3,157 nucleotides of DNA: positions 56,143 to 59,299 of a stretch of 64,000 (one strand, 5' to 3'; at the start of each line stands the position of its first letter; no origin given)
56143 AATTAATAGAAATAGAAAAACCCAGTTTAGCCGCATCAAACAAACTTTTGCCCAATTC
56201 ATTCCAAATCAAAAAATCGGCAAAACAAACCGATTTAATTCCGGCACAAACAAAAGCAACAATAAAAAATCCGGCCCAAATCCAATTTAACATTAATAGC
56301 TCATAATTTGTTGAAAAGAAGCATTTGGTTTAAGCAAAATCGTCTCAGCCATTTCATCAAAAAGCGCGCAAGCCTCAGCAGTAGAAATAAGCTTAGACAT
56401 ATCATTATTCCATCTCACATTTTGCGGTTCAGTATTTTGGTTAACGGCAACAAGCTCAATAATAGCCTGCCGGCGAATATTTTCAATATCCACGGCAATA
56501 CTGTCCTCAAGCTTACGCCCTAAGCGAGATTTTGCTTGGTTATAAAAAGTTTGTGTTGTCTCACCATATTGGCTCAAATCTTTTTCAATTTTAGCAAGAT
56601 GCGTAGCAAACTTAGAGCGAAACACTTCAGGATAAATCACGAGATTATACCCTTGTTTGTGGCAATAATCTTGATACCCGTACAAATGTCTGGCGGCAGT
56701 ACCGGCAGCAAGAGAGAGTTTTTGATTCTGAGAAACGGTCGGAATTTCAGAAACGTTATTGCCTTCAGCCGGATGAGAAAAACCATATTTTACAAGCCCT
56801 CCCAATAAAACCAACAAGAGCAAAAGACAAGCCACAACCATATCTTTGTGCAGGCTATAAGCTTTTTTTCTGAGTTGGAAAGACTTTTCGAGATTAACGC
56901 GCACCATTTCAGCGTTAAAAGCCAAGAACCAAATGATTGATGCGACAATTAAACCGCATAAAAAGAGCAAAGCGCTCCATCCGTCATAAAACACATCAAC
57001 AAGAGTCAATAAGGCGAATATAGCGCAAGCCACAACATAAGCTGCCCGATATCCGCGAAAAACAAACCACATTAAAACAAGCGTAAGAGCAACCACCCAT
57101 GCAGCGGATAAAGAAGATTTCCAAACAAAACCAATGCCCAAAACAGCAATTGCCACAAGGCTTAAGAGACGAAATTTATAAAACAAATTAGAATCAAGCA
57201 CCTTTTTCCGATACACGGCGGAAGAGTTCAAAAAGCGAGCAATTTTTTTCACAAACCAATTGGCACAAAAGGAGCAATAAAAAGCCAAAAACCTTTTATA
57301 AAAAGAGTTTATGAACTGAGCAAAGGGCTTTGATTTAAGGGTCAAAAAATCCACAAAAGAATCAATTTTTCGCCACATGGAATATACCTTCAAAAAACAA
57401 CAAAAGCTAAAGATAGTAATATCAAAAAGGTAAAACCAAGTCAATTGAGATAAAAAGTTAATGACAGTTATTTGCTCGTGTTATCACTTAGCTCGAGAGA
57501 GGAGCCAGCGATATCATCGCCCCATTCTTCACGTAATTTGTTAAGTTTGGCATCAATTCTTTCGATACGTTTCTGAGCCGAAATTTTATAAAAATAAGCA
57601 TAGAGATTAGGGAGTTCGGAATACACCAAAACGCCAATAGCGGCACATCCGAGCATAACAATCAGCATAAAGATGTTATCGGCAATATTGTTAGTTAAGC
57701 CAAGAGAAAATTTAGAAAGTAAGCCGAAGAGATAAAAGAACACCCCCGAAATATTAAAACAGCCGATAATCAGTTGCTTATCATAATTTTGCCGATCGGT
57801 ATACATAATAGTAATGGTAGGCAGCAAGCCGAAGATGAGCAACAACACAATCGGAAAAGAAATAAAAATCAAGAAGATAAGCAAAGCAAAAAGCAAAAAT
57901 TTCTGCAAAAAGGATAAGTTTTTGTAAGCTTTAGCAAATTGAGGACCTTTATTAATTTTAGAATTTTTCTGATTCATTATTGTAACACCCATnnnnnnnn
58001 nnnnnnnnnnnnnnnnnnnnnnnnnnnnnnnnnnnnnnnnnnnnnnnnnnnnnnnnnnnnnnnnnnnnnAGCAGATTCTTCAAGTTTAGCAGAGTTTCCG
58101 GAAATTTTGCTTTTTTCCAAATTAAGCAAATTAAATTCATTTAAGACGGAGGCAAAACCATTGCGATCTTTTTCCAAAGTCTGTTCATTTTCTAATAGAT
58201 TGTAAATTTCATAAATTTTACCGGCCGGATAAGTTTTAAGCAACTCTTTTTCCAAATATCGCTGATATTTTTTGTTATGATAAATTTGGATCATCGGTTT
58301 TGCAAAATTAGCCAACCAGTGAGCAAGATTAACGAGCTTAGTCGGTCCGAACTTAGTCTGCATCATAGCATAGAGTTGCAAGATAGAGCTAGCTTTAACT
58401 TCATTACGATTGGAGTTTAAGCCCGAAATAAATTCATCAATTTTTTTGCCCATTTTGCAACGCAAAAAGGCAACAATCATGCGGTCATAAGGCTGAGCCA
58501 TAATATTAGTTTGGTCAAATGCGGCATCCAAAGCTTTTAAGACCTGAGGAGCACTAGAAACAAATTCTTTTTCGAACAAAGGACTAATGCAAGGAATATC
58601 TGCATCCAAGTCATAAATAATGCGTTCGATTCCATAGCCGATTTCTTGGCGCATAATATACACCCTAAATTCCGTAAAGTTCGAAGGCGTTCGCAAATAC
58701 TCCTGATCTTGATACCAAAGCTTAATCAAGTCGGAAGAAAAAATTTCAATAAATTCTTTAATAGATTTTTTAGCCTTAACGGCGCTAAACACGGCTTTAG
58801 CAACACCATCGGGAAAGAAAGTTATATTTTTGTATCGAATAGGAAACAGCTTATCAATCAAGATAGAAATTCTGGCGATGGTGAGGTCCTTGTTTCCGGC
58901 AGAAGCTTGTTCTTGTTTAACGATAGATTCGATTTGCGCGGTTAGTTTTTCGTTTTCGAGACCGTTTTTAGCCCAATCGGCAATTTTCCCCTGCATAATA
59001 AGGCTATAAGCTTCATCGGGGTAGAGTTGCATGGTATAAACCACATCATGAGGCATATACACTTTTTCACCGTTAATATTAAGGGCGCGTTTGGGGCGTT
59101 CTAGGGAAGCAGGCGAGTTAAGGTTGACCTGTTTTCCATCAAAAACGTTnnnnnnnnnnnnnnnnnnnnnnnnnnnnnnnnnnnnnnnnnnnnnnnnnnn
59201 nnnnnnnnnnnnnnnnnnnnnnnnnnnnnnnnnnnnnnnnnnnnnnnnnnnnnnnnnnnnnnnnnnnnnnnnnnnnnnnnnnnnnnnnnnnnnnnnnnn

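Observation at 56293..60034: Kinase-fold protein with degenerate catalytic residues at the head of a membrane-protein operon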

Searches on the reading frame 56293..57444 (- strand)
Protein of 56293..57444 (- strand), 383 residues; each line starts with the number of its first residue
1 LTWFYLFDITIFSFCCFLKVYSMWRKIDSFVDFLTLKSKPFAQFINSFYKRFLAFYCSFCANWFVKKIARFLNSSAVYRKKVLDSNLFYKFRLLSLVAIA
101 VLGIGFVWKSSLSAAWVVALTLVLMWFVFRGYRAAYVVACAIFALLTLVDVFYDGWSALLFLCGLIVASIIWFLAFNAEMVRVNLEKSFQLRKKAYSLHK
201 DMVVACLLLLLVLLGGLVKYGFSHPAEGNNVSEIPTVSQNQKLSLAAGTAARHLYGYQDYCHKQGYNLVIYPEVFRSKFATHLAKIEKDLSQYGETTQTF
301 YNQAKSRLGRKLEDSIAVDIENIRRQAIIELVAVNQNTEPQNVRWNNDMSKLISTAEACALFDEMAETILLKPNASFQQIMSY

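Call 3: search_protein_families(library=pfam, proteins=[window:56293-57444:-], max_evalue=1)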
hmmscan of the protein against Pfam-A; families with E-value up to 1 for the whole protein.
window:56293-57444:- (383 aa): 2 families
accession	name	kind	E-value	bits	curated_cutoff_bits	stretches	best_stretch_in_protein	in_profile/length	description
PF04673.18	Cyclase_polyket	-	0.16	12.6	24.4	1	225-295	11-82/104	Polyketide synthesis cyclase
PF03288.22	Pox_D5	-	0.32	11.9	21.4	1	257-314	31-82/86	Poxvirus D5 protein-like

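Call 4: search_protein_families(library=ncbifam, proteins=[window:56293-57444:-], max_evalue=1)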
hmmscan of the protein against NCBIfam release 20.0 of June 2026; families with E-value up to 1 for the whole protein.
window:56293-57444:- (383 aa): 0 families

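Call 59: search_protein_families(library=padloc, proteins=[window:56293-57444:-], max_evalue=0.01)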
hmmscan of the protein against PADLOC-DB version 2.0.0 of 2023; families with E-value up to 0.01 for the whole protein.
window:56293-57444:- (383 aa): 0 families

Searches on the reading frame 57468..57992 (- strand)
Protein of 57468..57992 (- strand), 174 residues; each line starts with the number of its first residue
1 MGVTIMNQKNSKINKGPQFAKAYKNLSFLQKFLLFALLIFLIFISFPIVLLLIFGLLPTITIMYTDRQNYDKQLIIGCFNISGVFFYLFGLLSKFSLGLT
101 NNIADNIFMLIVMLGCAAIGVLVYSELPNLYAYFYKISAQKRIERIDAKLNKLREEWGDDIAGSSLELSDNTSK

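Call 3: search_protein_families(library=pfam, proteins=[window:57468-57992:-], max_evalue=1)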
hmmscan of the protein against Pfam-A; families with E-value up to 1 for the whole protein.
window:57468-57992:- (174 aa): 1 family
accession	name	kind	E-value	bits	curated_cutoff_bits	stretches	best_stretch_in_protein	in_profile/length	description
PF03469.19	XH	-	0.26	11.7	22.2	1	139-162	56-79/131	XH domain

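Call 4: search_protein_families(library=ncbifam, proteins=[window:57468-57992:-], max_evalue=1)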
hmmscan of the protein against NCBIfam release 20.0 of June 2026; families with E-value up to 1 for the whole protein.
window:57468-57992:- (174 aa): 2 families
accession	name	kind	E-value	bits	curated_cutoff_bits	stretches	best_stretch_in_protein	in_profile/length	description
NF046000.1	MAG1210_fam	subfamily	0.011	14.4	275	1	7-157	43-138/550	MAG1210 family protein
NF033218.1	anchor_AmaP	equivalog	0.59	9.9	55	0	29-88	4-60/166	alkaline shock response membrane anchor protein AmaP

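Call 59: search_protein_families(library=padloc, proteins=[window:57468-57977:-], max_evalue=0.01)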
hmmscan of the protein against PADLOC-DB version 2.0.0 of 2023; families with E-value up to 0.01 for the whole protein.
window:57468-57977:- (169 aa): 0 families

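Call 71: find_homologous_proteins(query=A4, max_evalue=0.001)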
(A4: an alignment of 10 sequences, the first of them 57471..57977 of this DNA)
Query A4 (10 sequences) (169 aa, profile of the alignment): 237 proteins with E <= 0.001 among 8000 candidates; the best 120 are listed.
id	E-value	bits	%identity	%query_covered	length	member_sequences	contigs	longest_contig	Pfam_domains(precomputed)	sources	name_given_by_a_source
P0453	4.2e-65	236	99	100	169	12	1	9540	-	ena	-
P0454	1.1e-64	235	59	93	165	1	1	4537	-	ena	-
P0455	1.5e-64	235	58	93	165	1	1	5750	-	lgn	-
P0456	1.7e-64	234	59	93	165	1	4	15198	-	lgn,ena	-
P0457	2.2e-64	234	58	93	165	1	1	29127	-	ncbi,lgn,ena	-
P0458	1.1e-63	232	59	93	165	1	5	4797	-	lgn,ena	-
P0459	1.7e-63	231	59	93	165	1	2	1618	-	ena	-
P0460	1.7e-63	231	58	93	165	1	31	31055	-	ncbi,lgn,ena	-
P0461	1.9e-63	231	58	93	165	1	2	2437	-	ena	-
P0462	2.1e-63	231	54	94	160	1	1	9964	-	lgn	-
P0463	2.1e-63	231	57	94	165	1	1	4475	-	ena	-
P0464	2.2e-63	231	58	93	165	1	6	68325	-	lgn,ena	-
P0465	2.3e-63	231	58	93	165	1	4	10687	-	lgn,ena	-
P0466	9.1e-63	229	58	93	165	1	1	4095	-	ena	-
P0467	1.3e-62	228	58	93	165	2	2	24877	-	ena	-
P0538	3.2e-41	159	30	85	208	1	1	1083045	-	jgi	jgi:hypothetical protein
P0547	7.5e-41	158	32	78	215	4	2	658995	-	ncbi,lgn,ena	ncbi:MAG: hypothetical protein RIE87_06970 [Rhodospirillales bacterium]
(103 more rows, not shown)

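Call 72: find_encoding_contigs(protein=P0547, flank=6000, max_places=1)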
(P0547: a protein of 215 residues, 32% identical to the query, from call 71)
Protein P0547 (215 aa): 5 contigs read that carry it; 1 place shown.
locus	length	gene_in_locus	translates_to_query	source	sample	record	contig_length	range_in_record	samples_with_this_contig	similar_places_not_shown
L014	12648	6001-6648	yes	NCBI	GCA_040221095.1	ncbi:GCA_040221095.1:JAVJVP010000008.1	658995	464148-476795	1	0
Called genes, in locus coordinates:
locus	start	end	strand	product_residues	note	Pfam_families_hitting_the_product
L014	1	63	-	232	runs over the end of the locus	PF00027:cNMP_binding, PF13545:HTH_Crp_2, PF00325:Crp (weak)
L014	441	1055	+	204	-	-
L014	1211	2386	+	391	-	PF13393:tRNA-synt_His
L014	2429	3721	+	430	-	PF00709:Adenylsucc_synt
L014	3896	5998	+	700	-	-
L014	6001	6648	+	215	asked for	-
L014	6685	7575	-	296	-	PF00140:Sigma70_r1_2, PF04542:Sigma70_r2, PF04545:Sigma70_r4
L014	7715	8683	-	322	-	PF00849:PseudoU_synth_2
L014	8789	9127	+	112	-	-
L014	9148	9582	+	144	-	PF01398:JAB, PF14464:Prok-JAB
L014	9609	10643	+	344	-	PF01212:Beta_elim_lyase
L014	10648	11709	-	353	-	PF02771:Acyl-CoA_dh_N (weak), PF00441:Acyl-CoA_dh_1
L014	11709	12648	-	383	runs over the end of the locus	PF02771:Acyl-CoA_dh_N, PF02770:Acyl-CoA_dh_M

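Call 73: find_encoding_contigs(protein=P0538, flank=6000, max_places=1)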
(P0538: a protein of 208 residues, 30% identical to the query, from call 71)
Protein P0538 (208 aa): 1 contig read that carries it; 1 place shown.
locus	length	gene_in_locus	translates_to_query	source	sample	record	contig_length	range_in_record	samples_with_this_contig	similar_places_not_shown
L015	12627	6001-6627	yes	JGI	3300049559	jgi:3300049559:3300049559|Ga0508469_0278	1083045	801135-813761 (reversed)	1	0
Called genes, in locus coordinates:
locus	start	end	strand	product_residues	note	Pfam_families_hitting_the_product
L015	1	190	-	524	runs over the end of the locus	PF01019:G_glu_transpept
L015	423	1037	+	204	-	-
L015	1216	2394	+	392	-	PF13393:tRNA-synt_His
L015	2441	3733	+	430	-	PF00709:Adenylsucc_synt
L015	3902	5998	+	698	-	-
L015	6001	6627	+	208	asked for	-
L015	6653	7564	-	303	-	PF00140:Sigma70_r1_2, PF04542:Sigma70_r2, PF04545:Sigma70_r4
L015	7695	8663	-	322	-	PF00849:PseudoU_synth_2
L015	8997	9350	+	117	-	-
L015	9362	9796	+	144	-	PF01398:JAB (weak), PF14464:Prok-JAB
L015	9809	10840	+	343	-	PF01212:Beta_elim_lyase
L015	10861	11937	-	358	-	PF02771:Acyl-CoA_dh_N (weak), PF00441:Acyl-CoA_dh_1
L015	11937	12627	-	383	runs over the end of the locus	PF02771:Acyl-CoA_dh_N, PF02770:Acyl-CoA_dh_M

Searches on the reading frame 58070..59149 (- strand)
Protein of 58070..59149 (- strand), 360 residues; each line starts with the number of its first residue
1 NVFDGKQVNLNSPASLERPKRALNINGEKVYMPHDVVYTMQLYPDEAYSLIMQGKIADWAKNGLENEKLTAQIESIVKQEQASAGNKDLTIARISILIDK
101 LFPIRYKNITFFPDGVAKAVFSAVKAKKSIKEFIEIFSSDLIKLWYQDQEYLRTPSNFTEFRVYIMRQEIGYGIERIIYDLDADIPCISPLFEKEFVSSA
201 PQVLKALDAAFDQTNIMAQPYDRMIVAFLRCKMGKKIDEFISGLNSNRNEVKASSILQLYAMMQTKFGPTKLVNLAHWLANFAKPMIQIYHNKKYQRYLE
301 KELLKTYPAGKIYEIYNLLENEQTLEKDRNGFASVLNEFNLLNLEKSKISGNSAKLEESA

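Call 34: search_solved_structures(query=A2, max_evalue=10)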
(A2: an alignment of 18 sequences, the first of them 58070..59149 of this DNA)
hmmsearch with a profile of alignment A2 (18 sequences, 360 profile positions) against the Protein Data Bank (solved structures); distinct sequences matched with E-value up to 10: 0.

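Call 39: predict_structure(alignment_id=A2)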
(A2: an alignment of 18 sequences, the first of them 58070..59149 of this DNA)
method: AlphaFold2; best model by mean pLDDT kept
length: 360 residues; sequences in the alignment: 18
mean_pLDDT: 84.5   pTM: 0.73
mean pLDDT of the five models: 84.5, 81.7, 81.0, 80.3, 80.3
residues with pLDDT >= 90: 162; 70-90: 153; 50-70: 29; < 50: 16
segments of 3 or more residues with pLDDT < 50: 1-15
pLDDT, mean of each block of 10 residues (from residue 1): 41 50 87 92 93 93 90 92 85 92 87 85 86 84 77 66 80 83 85 85 91 73 91 87 91 94 89 92 93 93 92 93 90 93 89 58
secondary structure, 60 per line:
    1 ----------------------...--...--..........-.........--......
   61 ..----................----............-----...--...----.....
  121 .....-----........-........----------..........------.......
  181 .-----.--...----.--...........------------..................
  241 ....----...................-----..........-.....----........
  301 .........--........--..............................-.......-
elements in order: E23-25 E28-30 H33-42 H44-52 H55-62 H67-82 H87-98 E104-106 E109-111 H116-125 H131-138 H140-147 H158-167 H174-181 H200-210 H223-244 H249-267 H273-282 H284-288 H293-309 H312-319 H322-351 H353-359

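Call 43: fold_search(model_id=the predicted structure, library=pdb)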
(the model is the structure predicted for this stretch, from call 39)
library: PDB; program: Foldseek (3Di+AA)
matches with E <= 10: 95; with E <= 0.001: 0
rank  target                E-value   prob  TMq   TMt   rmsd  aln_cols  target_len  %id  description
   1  5ctr_A                4.6e-01  0.15  0.16  0.18  17.8       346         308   13  Crystal structure of human SART3 HAT-C domain-human USP4 DUSP-UBL domain complex (released 2016-04-27)
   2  9pwj_A                4.8e-01  0.21  0.20  0.21  15.5       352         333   12  Fem-1 homolog B (FEM1B) in complex with VU0081201 (released 2025-11-26)
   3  7aro                  1.4e+00  0.06  0.14  0.13  27.5       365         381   13  Crystal structure of the non-ribose partial agonist LUF5833 bound to the adenosine A2A receptor (released 2021-04-07)
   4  6zdr                  1.9e+00  0.06  0.14  0.14  27.9       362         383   12  Crystal structure of stabilized A2A adenosine receptor A2AR-StaR2-bRIL in complex with Chromone 4d (released 2020-09-16)
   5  6eom                  2.0e+00  0.04  0.13  0.11  19.2       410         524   11  Structure of DPP III from Caldithrix abyssi (released 2018-03-07)
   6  2bq0_B                2.2e+00  0.08  0.15  0.21  19.8       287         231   13  14-3-3 Protein Beta (Human) (released 2005-05-06)
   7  8uy3_D                2.4e+00  0.08  0.19  0.18  15.7       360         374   11  Fem1B with FNIP1 and Tom20 fragment (released 2025-03-19)
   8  5nlx                  2.5e+00  0.05  0.14  0.14  27.4       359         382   13  A2A Adenosine receptor room-temperature structure determined by serial millisecond crystallography (released 2017-09-27)
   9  5v39                  2.6e+00  0.07  0.16  0.20  16.2       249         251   12  Crystal structure of human vitamin D receptor ligand binding domain in complex with a VDRM (released 2018-03-14)
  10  8gym_N2               2.7e+00  0.04  0.15  0.15  22.2       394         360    9  Cryo-EM structure of Tetrahymena thermophila respiratory mega-complex MC IV2+(I+III2+II)2 (released 2023-06-14)
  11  8hmf_D                2.8e+00  0.04  0.12  0.05  23.5       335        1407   12  head module state 2 of Tetrahymena IFT-A (released 2023-06-14)
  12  8eok_H                2.8e+00  0.03  0.12  0.06  27.2       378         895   10  Structure of the C3bB proconvertase in complex with lufaxin and factor Xa (released 2023-08-30)
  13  9lm7_A                3.2e+00  0.07  0.14  0.14  16.5       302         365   12  Crystal structrue of bvFP-Pr1-88.4 (released 2026-01-28)
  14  2v7d_D                3.7e+00  0.06  0.14  0.20  20.8       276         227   14  14-3-3 protein zeta in complex with Thr758 phosphorylated integrin beta2 peptide (released 2008-06-24)
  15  8rvw                  3.7e+00  0.04  0.14  0.14  27.6       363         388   12  Dark structure of the human adenosine A2A receptor bound to synthetic photoswitch "StilSwitch3" determined by serial syn (released 2025-01-08)
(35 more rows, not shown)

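Call 79: fold_search(model_id=the predicted structure, library=viral)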
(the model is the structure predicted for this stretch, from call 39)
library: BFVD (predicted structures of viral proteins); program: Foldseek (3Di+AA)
matches with E <= 10: 96; with E <= 0.001: 0
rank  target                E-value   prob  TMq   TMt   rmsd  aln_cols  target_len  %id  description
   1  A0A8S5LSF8            5.5e-01  0.06  0.12  0.10  23.4       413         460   12  Nucleotide modification associated domain 1 [Siphoviridae sp. ctYBm1]
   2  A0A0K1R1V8            5.8e-01  0.10  0.16  0.14  24.2       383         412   11  Glycoprotein M [Testudinid alphaherpesvirus 3]
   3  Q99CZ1                5.8e-01  0.07  0.12  0.14  30.2       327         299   13  Uncharacterized protein [Bovine herpesvirus 4 (strain DN-599)]
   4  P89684                1.4e+00  0.12  0.18  0.09  22.4       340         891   10  Genome polyprotein 2 [Barley mild mosaic virus (strain Na1)]
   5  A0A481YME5            1.4e+00  0.07  0.15  0.15  17.4       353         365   13  Uncharacterized protein [Pithovirus LCDPAC01]
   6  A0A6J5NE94            1.5e+00  0.06  0.13  0.12  18.0       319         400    9  Uncharacterized protein (Fragment) [uncultured Caudovirales phage]
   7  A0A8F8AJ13            2.2e+00  0.06  0.09  0.07  18.4       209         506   10  Inner capsid protein VP2 (Fragment) [Rotavirus A]
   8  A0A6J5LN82            2.4e+00  0.04  0.11  0.10  55.9       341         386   11  Uncharacterized protein (Fragment) [uncultured Caudovirales phage]
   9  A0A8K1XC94            2.5e+00  0.03  0.12  0.11  20.3       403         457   10  Uncharacterized protein [Hangzhou cletus punctiger xinmovirus 1]
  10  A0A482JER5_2          2.7e+00  0.05  0.13  0.06  29.5       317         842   14  (no name in the UniProt tables at hand)
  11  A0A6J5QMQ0            2.7e+00  0.04  0.13  0.12  26.6       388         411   10  Uncharacterized protein [uncultured Caudovirales phage]
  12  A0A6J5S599            2.8e+00  0.08  0.18  0.10  28.9       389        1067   13  Uncharacterized protein [uncultured Caudovirales phage]
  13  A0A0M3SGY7            2.8e+00  0.05  0.16  0.12  17.3       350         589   10  (no name in the UniProt tables at hand)
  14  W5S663                2.8e+00  0.03  0.12  0.11  24.4       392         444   14  Uncharacterized protein [Pithovirus sibericum]
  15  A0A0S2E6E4            3.0e+00  0.05  0.17  0.10  19.3       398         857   10  ORF245 [White spot syndrome virus]
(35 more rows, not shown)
